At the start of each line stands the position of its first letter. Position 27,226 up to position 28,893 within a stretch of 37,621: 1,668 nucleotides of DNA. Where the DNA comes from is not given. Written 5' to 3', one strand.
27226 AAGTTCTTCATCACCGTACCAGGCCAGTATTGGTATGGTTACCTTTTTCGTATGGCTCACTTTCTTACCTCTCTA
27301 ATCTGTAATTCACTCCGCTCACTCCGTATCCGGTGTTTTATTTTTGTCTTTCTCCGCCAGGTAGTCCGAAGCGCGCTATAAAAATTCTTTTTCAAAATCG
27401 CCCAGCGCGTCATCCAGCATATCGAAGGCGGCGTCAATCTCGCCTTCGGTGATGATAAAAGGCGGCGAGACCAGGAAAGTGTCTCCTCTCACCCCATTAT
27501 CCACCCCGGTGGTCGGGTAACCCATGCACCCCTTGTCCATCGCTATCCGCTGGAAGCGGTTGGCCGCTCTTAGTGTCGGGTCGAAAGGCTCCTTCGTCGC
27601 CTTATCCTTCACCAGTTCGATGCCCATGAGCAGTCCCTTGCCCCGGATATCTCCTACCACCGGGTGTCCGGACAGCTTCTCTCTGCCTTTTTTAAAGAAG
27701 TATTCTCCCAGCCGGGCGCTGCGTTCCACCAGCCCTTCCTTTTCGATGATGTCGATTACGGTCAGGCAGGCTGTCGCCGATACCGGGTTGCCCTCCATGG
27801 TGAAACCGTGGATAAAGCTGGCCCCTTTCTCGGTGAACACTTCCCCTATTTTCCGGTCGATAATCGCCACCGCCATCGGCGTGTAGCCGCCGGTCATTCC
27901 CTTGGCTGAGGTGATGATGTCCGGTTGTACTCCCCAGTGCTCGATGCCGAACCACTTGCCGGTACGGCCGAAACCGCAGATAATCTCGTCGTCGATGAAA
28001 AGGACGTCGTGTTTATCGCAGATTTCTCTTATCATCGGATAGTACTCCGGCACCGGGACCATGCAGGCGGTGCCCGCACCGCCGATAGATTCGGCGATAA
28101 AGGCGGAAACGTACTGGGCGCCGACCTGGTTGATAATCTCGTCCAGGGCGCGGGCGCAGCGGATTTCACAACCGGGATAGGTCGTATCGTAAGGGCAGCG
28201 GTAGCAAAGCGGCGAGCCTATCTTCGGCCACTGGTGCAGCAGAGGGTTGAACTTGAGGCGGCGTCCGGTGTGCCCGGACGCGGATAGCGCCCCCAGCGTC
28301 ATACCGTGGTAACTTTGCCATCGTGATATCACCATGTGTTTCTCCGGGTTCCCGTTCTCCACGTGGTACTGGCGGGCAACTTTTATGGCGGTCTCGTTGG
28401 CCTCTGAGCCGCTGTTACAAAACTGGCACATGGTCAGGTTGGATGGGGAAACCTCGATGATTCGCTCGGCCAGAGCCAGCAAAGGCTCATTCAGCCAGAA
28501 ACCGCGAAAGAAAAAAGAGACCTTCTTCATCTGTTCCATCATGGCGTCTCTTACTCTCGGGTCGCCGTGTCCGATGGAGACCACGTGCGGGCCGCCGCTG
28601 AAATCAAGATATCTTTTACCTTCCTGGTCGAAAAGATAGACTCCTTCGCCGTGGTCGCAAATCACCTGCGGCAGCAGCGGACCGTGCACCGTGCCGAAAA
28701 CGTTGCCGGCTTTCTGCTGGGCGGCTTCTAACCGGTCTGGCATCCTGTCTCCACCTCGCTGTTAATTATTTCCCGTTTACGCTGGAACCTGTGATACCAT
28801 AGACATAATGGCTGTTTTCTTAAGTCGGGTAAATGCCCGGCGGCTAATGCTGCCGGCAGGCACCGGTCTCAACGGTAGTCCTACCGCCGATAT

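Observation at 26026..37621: Candidate undescribed corrinoid-dependent pathway: pyrrolysine-free MtmB homologues each coupled to a class-III aminotransferase, with a LarA-type racemase, AsnC regulator and MFS transporter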

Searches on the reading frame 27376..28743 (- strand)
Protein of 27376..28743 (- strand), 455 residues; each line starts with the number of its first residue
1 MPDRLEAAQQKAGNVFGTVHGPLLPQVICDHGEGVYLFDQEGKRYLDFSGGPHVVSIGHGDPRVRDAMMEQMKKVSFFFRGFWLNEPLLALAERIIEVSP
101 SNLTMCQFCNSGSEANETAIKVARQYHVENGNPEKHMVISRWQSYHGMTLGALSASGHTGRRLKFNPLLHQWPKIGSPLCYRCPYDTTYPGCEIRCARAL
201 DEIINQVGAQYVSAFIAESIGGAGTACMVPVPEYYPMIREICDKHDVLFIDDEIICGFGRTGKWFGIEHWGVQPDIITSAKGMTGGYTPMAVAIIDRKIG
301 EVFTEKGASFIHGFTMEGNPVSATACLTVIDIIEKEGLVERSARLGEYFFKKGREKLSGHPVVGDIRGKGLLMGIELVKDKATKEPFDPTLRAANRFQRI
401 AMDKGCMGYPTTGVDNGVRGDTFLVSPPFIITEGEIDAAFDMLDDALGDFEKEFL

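Call 3: search_protein_families(library=pfam, proteins=[window:27376-28743:-], max_evalue=0.01)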
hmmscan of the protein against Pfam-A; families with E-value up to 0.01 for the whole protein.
window:27376-28743:- (455 aa): 1 family
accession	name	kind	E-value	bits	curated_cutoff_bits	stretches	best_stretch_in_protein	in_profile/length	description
PF00202.27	Aminotran_3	-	3.1e-95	319.7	30.5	1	27-447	11-403/403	Aminotransferase class-III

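Call 4: search_protein_families(library=ncbifam, proteins=[window:27376-28743:-], max_evalue=0.01)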
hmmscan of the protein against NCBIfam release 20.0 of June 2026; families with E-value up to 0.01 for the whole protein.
window:27376-28743:- (455 aa): 69 families (the best 25 are shown)
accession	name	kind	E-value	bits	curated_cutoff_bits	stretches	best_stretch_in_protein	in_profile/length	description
NF005375.0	PRK06917.1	equivalog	1.6e-140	468.8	535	1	28-450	17-439/448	aspartate aminotransferase family protein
NF005685.0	PRK07483.1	equivalog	3.6e-131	438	485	1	28-448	15-436/444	aspartate aminotransferase family protein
NF005102.0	PRK06541.1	equivalog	1.9e-111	372.9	574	1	27-452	36-458/460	aspartate aminotransferase family protein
NF005682.0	PRK07480.1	subfamily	7e-109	364.5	510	1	28-450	38-452/459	aminotransferase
NF005683.0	PRK07481.1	subfamily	1e-108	364.2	575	1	26-450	29-450/453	hypothetical protein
NF005812.0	PRK07678.1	subfamily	1.4e-106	356.8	488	1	26-448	30-448/451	aminotransferase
NF004767.0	PRK06105.1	subfamily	1.1e-104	350.5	517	1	27-452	32-452/460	aminotransferase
NF005447.0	PRK07036.1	equivalog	5.6e-99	331.9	618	1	28-453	38-458/468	aminotransferase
NF005684.0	PRK07482.1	subfamily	1.6e-93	313.8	687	1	24-448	31-453/464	hypothetical protein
NF004718.0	PRK06062.1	subfamily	4.8e-90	302.3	472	1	25-452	39-451/454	hypothetical protein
NF006228.0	PRK08360.1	equivalog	5e-89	298.9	608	1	27-453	25-430/443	aspartate aminotransferase family protein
NF049939.1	HyAminethphonNHLyPbfA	equivalog_domain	3e-87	292.9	525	1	30-447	48-439/442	(R)-1-hydroxy-2-aminoethylphosphonate ammonia-lyase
NF005993.0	PRK08117.1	subfamily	2.6e-86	289.9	574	1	24-452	24-432/433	aspartate aminotransferase family protein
TIGR00508.1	bioA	equivalog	8.2e-85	284.9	405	1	25-446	13-417/419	adenosylmethionine--8-amino-7-oxononanoate transaminase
NF004426.0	PRK05769.1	equivalog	3.1e-84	283.3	552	1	27-447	38-437/441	acetyl ornithine aminotransferase family protein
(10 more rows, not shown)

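Call 68: find_homologous_proteins(query=window:27376-28743:-)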
Query window:27376-28743:- (455 aa): 7125 proteins with E <= 0.001 among 8000 candidates; the best 120 are listed.
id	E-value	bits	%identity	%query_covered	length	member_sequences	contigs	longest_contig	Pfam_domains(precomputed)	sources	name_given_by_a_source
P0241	0.0e+0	1072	100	100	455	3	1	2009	PF00202.28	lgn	-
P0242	0.0e+0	1020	94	100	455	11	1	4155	PF00202.28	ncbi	-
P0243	9.7e-279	943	86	100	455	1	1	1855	PF00202.28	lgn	-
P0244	1.9e-275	932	85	100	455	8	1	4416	PF00202.28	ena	-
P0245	3.3e-274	928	86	100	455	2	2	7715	PF00202.28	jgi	-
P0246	1.5e-273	926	86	100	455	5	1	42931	PF00202.28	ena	-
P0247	1.8e-273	925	84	100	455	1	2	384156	PF00202.28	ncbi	ncbi:aspartate aminotransferase family protein [Chloroflexota bacterium]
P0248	2.4e-273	925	85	100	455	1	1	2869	PF00202.28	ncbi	-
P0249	3.7e-273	925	85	100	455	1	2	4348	PF00202.28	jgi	-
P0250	1.0e-272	923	85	100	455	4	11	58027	PF00202.28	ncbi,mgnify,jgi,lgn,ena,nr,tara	ncbi:MAG: aspartate aminotransferase family protein [Dehalococcoidales bacterium]|mgnify:CR=1 FL=1|j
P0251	6.9e-272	920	85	100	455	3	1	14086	PF00202.28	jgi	jgi:adenosylmethionine-8-amino-7-oxononanoate aminotransferase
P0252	1.9e-271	919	84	100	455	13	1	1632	PF00202.28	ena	-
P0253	4.1e-270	914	84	100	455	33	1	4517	PF00202.28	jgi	-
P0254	1.6e-269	913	85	100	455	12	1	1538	PF00202.28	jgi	-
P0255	5.2e-269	911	83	100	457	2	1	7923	PF00202.28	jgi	jgi:adenosylmethionine-8-amino-7-oxononanoate aminotransferase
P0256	1.8e-266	902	82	100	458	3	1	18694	PF00202.28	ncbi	-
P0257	2.3e-266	902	82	100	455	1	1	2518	PF00202.28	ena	-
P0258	3.5e-263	892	82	100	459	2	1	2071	PF00202.28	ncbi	-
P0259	3.7e-263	892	82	100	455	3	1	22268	PF00202.28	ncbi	ncbi:MAG: aspartate aminotransferase family protein [Dehalococcoidales bacterium]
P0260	2.9e-262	889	82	100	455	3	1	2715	PF00202.28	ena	-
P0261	1.8e-261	886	82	100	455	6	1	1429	PF00202.28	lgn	-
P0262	7.1e-259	877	81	100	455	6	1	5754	PF00202.28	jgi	-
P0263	3.4e-257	872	81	100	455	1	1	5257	PF00202.28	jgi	jgi:adenosylmethionine-8-amino-7-oxononanoate aminotransferase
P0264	3.7e-256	868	79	100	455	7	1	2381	PF00202.28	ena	-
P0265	8.2e-256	867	78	100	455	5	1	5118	PF00202.28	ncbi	-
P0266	3.1e-255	865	79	100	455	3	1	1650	PF00202.28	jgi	-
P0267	1.0e-254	864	79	100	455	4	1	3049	PF00202.28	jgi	-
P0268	3.9e-253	858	79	100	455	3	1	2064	PF00202.28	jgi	-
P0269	3.9e-253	858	79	100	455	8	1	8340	PF00202.28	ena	-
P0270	6.2e-253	858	80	99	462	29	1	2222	PF00202.28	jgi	jgi:adenosylmethionine-8-amino-7-oxononanoate aminotransferase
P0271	2.9e-251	852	78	100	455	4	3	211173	PF00202.28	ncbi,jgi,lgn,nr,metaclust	ncbi:MAG TPA: aspartate aminotransferase family protein [Dehalococcoidia bacterium]|jgi:adenosylmeth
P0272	5.0e-251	852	78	100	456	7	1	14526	PF00202.28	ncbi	-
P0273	3.3e-249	846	79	100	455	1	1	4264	PF00202.28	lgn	-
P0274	1.5e-247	840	76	100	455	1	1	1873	PF00202.28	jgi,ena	-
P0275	2.1e-247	840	76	100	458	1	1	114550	PF00202.28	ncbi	ncbi:aspartate aminotransferase family protein [Chloroflexota bacterium]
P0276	5.1e-247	838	85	90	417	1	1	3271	PF00202.28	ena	-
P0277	3.9e-245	832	76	100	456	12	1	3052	PF00202.28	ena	-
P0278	6.3e-244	828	76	99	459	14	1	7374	PF00202.28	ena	-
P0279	1.1e-240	817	74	100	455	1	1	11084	PF00202.28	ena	-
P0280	1.3e-240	817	74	100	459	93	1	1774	PF00202.28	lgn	-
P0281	3.9e-239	812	74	100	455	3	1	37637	PF00202.28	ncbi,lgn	-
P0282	1.9e-238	810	73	100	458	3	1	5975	PF00202.28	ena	-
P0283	6.9e-238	808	74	100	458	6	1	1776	PF00202.28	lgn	-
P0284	4.7e-234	796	73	99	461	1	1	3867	PF00202.28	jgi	-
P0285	9.4e-233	791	73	100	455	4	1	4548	PF00202.28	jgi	-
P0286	2.4e-221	754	82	86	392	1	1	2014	PF00202.28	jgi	-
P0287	3.6e-218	743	69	95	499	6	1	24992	PF00202.28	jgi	jgi:adenosylmethionine-8-amino-7-oxononanoate aminotransferase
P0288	1.4e-215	735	69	100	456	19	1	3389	PF00202.28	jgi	-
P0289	3.3e-215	733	69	100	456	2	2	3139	PF00202.28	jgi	-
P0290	5.4e-215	733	68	100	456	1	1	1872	PF00202.28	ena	-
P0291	6.0e-213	726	67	100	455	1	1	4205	PF00202.28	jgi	jgi:adenosylmethionine-8-amino-7-oxononanoate aminotransferase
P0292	4.3e-212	723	66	100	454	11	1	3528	PF00202.28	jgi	jgi:adenosylmethionine-8-amino-7-oxononanoate aminotransferase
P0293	4.4e-211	720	68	100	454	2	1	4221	PF00202.28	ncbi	ncbi:MAG: aminotransferase class III-fold pyridoxal phosphate-dependent enzyme [Dehalococcoidales ba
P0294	7.8e-211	719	67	100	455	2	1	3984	PF00202.28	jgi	jgi:adenosylmethionine-8-amino-7-oxononanoate aminotransferase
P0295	2.3e-209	714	67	100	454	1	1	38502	PF00202.28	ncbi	-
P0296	7.2e-209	713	67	99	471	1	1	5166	PF00202.28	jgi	jgi:adenosylmethionine-8-amino-7-oxononanoate aminotransferase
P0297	5.1e-208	710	67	100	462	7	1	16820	PF00202.28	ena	-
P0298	1.1e-206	705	67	100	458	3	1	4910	PF00202.28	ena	-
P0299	1.2e-206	705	65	100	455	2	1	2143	PF00202.28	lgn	-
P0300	1.4e-206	705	65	100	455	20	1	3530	PF00202.28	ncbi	ncbi:MAG: aminotransferase class III-fold pyridoxal phosphate-dependent enzyme [Dehalococcoidales ba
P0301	3.0e-206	704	65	100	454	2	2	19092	PF00202.28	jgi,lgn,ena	-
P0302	3.9e-205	700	65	100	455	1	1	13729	PF00202.28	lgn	-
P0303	4.6e-205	700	65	100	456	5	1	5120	PF00202.28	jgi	jgi:adenosylmethionine-8-amino-7-oxononanoate aminotransferase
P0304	1.1e-204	699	65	100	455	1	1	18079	PF00202.28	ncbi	-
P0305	1.1e-204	699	64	100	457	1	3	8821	PF00202.28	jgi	jgi:adenosylmethionine-8-amino-7-oxononanoate aminotransferase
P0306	1.0e-203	696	64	100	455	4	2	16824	PF00202.28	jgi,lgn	-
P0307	2.3e-202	691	64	100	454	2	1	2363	PF00202.28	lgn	-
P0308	4.1e-202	690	62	100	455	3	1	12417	PF00202.28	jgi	jgi:adenosylmethionine-8-amino-7-oxononanoate aminotransferase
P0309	3.6e-201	687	64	100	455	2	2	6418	PF00202.28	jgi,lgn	-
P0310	4.3e-201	687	63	100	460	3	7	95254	PF00202.28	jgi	jgi:adenosylmethionine-8-amino-7-oxononanoate aminotransferase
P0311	5.6e-201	687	64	100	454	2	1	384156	PF00202.28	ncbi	ncbi:aspartate aminotransferase family protein [Chloroflexota bacterium]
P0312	9.9e-201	686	66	100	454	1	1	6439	PF00202.28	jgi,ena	-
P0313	1.1e-200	686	68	96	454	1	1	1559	PF00202.28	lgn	-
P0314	2.7e-200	684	63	100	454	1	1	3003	PF00202.28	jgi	-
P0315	1.2e-199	682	65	100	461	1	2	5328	PF00202.28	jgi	-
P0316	7.2e-199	680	62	100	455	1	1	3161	PF00202.28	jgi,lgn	-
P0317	1.3e-198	679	64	100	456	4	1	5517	PF00202.28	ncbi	-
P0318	6.8e-198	676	66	96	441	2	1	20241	PF00202.28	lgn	-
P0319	1.3e-197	675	63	100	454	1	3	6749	PF00202.28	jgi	-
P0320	1.4e-197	675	63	100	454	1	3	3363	PF00202.28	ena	-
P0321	2.6e-197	674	62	100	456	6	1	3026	PF00202.28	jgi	-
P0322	2.6e-196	671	65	96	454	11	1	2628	PF00202.28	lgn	-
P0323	4.5e-196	670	63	100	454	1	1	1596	PF00202.28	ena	-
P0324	1.3e-195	669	61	99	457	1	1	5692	PF00202.28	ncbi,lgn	-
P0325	1.4e-195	669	66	96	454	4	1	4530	PF00202.28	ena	-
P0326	1.3e-194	666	62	99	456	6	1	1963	PF00202.28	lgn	-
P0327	2.0e-194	665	63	100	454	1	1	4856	PF00202.28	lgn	-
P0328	9.2e-193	659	61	100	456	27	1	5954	PF00202.28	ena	-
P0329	6.8e-191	653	61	100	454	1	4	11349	PF00202.28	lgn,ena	-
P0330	1.7e-190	652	63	95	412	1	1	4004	PF00202.28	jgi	jgi:adenosylmethionine-8-amino-7-oxononanoate aminotransferase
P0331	1.1e-188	646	62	100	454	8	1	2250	PF00202.28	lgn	-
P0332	6.0e-187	640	62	100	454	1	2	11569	PF00202.28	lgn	-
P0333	1.8e-186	639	60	100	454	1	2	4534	PF00202.28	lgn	-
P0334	3.9e-186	638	58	100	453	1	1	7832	PF00202.28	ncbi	-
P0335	5.4e-186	637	62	95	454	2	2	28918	PF00202.28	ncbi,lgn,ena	-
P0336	9.8e-186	636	61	100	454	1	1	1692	PF00202.28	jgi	-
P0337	1.1e-181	623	60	100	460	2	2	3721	PF00202.28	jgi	-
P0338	1.1e-180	620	58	100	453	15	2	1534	PF00202.28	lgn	-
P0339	1.5e-179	616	58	100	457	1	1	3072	PF00202.28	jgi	jgi:adenosylmethionine-8-amino-7-oxononanoate aminotransferase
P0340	2.8e-179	615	84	68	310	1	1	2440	PF00202.28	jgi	jgi:adenosylmethionine-8-amino-7-oxononanoate aminotransferase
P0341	1.7e-178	612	85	68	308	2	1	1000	PF00202.28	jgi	-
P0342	4.4e-177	608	58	97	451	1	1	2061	PF00202.28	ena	-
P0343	2.0e-176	606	58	99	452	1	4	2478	PF00202.28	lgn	-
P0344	2.8e-176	605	71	77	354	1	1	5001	PF00202.28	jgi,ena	jgi:adenosylmethionine-8-amino-7-oxononanoate aminotransferase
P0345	1.2e-175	603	58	99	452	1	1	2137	PF00202.28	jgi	jgi:adenosylmethionine-8-amino-7-oxononanoate aminotransferase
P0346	4.5e-174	598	77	72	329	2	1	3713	PF00202.28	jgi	jgi:adenosylmethionine-8-amino-7-oxononanoate aminotransferase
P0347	5.6e-174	597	58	98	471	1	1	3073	PF00202.28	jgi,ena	-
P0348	7.9e-174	597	57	99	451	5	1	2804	PF00202.28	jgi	-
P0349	8.9e-174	597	58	97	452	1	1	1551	PF00202.28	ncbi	-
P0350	3.3e-173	595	80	70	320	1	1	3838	PF00202.28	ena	-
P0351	5.0e-173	594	58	96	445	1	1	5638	PF00202.28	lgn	-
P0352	9.2e-173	593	59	95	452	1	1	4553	PF00202.28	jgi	-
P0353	1.3e-172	593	59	95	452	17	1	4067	PF00202.28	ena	-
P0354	4.8e-172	591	56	96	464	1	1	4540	PF00202.28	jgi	-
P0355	2.0e-171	589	57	97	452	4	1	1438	PF00202.28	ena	-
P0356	3.8e-171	588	65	84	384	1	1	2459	PF00202.28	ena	-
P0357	1.1e-170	587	57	99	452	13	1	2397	PF00202.28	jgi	jgi:adenosylmethionine-8-amino-7-oxononanoate aminotransferase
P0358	3.6e-170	585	57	99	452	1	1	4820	PF00202.28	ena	-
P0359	3.9e-170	585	56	99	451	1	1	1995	PF00202.28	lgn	-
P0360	1.2e-169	583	56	100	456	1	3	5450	PF00202.28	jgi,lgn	-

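Call 69: find_encoding_contigs(protein=P0247, flank=9000, max_places=1)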
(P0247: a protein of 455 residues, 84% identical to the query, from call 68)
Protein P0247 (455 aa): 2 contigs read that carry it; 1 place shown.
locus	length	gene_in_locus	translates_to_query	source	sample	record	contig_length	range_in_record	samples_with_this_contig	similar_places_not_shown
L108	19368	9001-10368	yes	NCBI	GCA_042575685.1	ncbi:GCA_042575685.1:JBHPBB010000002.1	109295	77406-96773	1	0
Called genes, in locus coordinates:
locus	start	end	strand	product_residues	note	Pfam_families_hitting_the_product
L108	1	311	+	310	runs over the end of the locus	PF01180:DHO_dh, PF01207:Dus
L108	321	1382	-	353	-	PF00248:Aldo_ket_red, PF13187:Fer4_9 (weak), PF13534:Fer4_17 (weak)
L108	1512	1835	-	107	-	PF00076:RRM_1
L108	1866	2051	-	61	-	PF01165:Ribosomal_S21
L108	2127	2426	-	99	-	PF13451:zf_Tbcl, PF23477:zf_Tbcl_2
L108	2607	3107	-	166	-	PF02130:YbeY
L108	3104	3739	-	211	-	PF02607:B12-binding_2, PF02310:B12-binding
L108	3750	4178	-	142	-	-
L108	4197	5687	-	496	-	PF00171:Aldedh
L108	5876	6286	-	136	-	PF07883:Cupin_2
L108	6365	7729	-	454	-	PF01425:Amidase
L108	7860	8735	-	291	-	PF13714:PEP_mutase, PF00463:ICL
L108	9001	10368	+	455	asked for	PF00202:Aminotran_3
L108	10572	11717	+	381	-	-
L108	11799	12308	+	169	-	PF04290:DctQ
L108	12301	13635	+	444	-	PF06808:DctM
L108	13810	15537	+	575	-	PF00496:SBP_bac_5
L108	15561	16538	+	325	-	PF19300:BPD_transp_1_N (weak), PF00528:BPD_transp_1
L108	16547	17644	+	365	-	PF12911:OppC_N, PF00528:BPD_transp_1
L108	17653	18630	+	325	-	PF00005:ABC_tran, PF13304:AAA_21 (faint), PF08352:oligo_HPY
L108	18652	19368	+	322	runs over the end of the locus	PF02463:SMC_N (weak), PF00005:ABC_tran, PF08352:oligo_HPY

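Call 70: find_encoding_contigs(protein=P0271, flank=9000, max_places=1)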
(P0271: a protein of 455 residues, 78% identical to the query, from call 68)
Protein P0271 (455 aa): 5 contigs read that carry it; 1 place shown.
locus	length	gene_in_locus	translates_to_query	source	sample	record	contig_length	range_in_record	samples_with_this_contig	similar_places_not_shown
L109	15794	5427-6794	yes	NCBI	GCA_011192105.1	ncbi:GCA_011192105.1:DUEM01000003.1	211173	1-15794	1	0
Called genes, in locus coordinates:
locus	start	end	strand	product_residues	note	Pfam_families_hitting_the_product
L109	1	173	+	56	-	?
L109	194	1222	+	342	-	PF01208:URO-D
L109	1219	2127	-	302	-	PF09754:PAC2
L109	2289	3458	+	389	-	PF00465:Fe-ADH, PF13685:Fe-ADH_2, PF25137:ADH_Fe_C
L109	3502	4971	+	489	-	PF00171:Aldedh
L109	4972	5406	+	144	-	-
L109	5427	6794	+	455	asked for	PF00202:Aminotran_3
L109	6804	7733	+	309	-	PF03747:ADP_ribosyl_GH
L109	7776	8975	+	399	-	PF01208:URO-D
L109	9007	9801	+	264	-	PF00809:Pterin_bind, PF03599:CdhD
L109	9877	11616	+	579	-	PF17650:RACo_linker, PF17651:Raco_middle, PF14574:RACo_C_ter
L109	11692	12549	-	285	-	PF02548:Pantoate_transf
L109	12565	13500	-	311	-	-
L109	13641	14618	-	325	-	PF02423:OCD_Mu_crystall, PF01488:Shikimate_DH (faint)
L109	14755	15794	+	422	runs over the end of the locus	PF01546:Peptidase_M20, PF07687:M20_dimer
